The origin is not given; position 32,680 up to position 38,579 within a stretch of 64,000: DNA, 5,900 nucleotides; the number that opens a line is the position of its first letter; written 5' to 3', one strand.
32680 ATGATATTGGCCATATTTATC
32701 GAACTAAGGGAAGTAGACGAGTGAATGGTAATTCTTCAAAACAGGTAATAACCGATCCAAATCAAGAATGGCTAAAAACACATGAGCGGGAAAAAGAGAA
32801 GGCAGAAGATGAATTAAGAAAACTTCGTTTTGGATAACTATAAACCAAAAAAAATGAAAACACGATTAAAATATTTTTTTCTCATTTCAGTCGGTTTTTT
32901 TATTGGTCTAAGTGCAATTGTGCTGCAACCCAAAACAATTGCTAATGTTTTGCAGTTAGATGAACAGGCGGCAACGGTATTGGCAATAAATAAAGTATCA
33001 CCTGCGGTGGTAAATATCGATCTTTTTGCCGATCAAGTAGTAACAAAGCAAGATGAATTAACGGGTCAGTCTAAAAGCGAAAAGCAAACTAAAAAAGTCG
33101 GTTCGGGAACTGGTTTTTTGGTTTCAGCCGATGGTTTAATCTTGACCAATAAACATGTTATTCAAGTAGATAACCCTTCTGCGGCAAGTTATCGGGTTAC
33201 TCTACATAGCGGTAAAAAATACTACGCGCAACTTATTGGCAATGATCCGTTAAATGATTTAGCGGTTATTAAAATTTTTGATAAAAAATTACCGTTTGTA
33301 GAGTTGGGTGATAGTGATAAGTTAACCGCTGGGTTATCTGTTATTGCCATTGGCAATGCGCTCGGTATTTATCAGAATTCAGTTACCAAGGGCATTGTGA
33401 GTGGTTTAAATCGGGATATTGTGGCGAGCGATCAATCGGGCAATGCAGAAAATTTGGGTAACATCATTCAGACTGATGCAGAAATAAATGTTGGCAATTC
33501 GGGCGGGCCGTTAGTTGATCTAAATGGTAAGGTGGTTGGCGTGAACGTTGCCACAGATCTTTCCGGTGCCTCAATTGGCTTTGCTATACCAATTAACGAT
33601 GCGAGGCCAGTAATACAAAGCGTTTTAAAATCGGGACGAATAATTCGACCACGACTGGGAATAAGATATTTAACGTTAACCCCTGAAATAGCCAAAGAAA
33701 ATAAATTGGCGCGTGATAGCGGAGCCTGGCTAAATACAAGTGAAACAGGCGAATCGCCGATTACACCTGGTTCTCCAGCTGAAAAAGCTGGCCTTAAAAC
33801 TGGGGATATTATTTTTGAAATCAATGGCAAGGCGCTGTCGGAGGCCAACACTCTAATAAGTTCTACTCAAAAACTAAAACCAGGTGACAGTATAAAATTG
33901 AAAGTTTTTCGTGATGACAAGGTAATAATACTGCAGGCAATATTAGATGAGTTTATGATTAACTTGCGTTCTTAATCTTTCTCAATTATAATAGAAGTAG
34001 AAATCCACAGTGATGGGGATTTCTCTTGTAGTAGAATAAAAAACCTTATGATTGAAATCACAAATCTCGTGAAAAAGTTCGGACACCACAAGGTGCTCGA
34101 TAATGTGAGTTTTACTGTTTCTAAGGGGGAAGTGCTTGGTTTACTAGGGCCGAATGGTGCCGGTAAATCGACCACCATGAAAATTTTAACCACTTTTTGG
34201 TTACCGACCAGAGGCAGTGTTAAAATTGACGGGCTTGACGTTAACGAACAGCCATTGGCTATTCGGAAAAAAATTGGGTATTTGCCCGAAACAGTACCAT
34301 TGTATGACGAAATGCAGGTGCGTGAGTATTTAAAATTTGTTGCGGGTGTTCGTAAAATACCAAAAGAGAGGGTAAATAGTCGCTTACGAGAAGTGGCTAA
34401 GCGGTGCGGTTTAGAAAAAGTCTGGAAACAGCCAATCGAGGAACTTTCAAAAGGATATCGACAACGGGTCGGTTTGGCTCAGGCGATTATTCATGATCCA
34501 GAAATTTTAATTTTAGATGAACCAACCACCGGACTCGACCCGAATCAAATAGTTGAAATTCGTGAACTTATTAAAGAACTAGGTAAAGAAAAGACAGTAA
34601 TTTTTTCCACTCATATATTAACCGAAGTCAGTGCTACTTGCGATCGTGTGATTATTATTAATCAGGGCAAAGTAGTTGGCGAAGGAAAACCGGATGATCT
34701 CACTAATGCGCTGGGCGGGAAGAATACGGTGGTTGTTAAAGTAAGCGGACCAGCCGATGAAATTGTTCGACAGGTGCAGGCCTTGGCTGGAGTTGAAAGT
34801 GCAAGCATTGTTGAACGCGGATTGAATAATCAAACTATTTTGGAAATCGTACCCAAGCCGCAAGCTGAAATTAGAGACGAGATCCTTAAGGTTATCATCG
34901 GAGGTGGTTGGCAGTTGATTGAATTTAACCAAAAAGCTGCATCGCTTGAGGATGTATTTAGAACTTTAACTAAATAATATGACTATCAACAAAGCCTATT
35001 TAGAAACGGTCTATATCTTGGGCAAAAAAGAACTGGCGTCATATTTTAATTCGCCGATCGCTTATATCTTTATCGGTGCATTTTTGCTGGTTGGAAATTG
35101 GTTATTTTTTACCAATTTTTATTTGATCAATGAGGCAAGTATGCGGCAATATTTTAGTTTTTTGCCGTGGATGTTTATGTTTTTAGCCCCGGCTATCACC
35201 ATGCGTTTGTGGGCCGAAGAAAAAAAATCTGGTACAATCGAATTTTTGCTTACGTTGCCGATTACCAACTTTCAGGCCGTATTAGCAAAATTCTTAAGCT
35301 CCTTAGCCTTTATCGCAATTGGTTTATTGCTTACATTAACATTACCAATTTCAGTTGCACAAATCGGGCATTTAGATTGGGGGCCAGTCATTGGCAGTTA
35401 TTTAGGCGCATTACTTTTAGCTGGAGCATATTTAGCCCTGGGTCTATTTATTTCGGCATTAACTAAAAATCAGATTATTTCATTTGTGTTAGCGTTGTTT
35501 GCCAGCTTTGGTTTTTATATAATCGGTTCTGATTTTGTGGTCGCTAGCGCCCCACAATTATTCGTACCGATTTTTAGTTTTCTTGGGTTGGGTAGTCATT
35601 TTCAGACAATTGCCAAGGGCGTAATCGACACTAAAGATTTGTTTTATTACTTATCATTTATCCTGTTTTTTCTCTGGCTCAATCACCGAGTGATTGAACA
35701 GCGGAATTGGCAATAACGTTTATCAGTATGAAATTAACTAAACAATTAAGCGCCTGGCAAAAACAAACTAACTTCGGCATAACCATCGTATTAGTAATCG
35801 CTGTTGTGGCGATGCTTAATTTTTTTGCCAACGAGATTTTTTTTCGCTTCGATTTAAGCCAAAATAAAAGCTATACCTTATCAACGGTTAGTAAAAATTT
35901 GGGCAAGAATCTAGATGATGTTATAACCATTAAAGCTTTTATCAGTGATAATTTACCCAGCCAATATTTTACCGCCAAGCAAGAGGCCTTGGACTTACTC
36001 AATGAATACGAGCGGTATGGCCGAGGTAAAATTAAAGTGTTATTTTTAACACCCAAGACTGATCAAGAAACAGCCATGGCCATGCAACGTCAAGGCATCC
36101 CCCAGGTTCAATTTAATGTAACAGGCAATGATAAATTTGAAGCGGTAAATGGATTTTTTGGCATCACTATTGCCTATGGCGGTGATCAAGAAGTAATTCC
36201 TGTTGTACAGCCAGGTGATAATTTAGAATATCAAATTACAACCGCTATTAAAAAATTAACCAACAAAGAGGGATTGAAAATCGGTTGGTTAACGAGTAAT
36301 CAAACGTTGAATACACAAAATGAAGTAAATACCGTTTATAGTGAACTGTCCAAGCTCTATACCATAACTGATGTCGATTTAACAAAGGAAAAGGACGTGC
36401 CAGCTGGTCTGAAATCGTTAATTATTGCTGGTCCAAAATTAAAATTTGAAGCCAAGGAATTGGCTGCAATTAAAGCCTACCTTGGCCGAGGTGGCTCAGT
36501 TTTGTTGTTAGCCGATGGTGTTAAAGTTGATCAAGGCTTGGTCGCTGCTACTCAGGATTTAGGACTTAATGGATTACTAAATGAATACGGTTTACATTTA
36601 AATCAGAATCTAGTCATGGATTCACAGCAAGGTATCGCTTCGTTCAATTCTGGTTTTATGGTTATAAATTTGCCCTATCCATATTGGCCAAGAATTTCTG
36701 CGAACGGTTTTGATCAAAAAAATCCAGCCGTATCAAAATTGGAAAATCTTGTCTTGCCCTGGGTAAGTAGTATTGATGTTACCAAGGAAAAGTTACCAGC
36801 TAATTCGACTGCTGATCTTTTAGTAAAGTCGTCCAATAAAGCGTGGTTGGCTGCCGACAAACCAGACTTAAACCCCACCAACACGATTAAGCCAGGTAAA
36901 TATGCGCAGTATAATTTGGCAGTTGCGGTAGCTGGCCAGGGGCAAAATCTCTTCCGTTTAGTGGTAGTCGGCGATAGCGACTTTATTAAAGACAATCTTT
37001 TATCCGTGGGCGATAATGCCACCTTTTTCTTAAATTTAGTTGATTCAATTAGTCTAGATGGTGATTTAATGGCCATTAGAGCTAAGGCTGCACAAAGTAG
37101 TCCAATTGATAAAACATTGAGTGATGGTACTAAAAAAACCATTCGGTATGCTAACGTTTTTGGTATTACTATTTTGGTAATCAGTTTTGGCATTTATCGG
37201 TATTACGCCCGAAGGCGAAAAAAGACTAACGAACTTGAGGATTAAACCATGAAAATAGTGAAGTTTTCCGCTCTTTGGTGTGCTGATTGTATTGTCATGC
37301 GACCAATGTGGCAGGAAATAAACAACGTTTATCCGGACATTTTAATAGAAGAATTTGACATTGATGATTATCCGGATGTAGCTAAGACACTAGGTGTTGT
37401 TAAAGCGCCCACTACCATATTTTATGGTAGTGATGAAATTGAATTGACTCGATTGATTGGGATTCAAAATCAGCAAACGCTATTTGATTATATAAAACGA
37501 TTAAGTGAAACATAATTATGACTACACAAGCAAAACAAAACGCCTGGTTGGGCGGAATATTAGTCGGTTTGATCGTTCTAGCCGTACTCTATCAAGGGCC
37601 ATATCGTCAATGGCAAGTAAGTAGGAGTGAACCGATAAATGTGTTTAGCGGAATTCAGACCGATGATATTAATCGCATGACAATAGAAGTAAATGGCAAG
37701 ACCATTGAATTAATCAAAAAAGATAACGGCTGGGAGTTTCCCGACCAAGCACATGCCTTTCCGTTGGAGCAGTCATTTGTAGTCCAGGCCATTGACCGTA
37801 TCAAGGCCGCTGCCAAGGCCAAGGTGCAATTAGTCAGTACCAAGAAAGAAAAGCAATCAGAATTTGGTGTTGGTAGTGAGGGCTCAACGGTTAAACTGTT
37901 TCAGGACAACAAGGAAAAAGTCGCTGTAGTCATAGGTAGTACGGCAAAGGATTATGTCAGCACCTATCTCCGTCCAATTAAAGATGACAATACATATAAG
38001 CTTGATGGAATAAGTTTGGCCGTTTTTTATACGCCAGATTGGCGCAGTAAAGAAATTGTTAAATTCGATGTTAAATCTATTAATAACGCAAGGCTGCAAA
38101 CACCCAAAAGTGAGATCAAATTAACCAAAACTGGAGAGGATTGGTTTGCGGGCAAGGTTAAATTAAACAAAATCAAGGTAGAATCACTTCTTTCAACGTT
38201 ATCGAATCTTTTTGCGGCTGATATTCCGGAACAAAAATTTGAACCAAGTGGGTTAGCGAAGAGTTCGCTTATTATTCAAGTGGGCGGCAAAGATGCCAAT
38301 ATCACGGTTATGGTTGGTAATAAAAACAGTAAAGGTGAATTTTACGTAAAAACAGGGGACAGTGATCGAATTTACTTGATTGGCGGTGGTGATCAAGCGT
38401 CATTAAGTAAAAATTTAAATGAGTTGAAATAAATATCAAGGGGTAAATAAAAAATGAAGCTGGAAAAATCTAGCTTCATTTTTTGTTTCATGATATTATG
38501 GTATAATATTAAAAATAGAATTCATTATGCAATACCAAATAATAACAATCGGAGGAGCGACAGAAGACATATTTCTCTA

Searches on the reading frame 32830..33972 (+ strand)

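Call 69: search_protein_families(library=pfam, proteins=[window:32830-33972:+], max_evalue=0.00001)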
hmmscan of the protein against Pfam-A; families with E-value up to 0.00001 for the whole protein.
window:32830-33972:+ (381 aa): 5 families
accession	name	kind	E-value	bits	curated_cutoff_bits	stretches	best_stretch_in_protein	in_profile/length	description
PF13365.12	Trypsin_2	-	5e-32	112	27.6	1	93-238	1-144/144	Trypsin-like peptidase domain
PF00089.32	Trypsin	-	1.4e-16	61.4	20.6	1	93-262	27-220/220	Trypsin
PF13180.12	PDZ_2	-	1.6e-12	48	27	1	311-366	19-74/80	PDZ domain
PF17820.7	PDZ_6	-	2e-09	37.5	27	1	311-359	5-52/54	PDZ domain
PF00595.29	PDZ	-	7.7e-07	29.8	23.2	1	311-359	32-80/81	PDZ domain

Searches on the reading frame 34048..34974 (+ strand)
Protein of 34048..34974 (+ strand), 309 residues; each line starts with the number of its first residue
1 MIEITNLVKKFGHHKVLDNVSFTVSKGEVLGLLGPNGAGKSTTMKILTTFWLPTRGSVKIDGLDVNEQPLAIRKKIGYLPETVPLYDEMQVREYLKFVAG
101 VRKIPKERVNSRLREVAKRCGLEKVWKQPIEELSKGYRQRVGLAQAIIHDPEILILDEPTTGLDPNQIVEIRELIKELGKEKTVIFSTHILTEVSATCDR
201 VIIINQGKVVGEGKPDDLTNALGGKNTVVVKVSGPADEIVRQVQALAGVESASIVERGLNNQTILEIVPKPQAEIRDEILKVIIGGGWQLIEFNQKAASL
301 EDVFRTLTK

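Call 69: search_protein_families(library=pfam, proteins=[window:34048-34974:+], max_evalue=0.00001)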
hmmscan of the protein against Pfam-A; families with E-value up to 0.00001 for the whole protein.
window:34048-34974:+ (309 aa): 2 families
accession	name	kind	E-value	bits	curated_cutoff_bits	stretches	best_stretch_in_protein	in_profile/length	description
PF00005.33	ABC_tran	-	9.9e-35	120.6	25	1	17-161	1-137/137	ABC transporter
PF13304.12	AAA_21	-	1.3e-13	52.2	27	1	127-192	232-301/304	AAA domain, putative AbiEii toxin, Type IV TA system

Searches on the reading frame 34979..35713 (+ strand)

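Call 69: search_protein_families(library=pfam, proteins=[window:34979-35713:+], max_evalue=0.00001)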
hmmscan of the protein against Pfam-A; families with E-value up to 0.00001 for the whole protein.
window:34979-35713:+ (245 aa): 4 families
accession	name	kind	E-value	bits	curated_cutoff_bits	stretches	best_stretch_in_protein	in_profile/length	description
PF12679.13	ABC2_membrane_2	-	2.2e-14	53.8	27.2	1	66-221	78-248/283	ABC-2 family transporter protein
PF12698.13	ABC2_membrane_3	-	7.4e-12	45.5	31.6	1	51-202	157-306/347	ABC-2 family transporter protein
PF12730.13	ABC2_membrane_4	-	1.2e-09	38.9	27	1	27-177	14-177/179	ABC-2 family transporter protein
PF13346.12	ABC2_membrane_5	-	6.5e-09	36.1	25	1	37-230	17-188/205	ABC-2 family transporter protein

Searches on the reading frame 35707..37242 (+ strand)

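Call 69: search_protein_families(library=pfam, proteins=[window:35707-37242:+], max_evalue=0.00001)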
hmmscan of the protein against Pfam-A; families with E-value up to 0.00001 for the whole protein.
window:35707-37242:+ (512 aa): 3 families
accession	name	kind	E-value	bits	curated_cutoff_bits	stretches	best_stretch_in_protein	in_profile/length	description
PF09822.16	ABC_transp_aux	-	4.6e-43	147.9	34.7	1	191-443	3-287/288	ABC-type uncharacterized transport system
PF23357.1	DUF7088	-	3.6e-22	79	27.8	1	52-155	1-104/105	Domain of unknown function (DUF7088)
PF23355.1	IFT52_GIFT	-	6.3e-09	35.7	27.2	1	198-305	9-110/246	IFT52 GIFT domain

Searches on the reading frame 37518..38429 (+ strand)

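Call 70: search_protein_families(library=pfam, proteins=[window:37518-38429:+], max_evalue=0.00001)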
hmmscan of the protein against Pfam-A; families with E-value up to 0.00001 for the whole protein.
window:37518-38429:+ (304 aa): 1 family
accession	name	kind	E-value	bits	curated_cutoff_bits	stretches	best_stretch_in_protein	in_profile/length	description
PF14238.11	DUF4340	-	3.2e-20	73.5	25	2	78-236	6-167/183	Domain of unknown function (DUF4340)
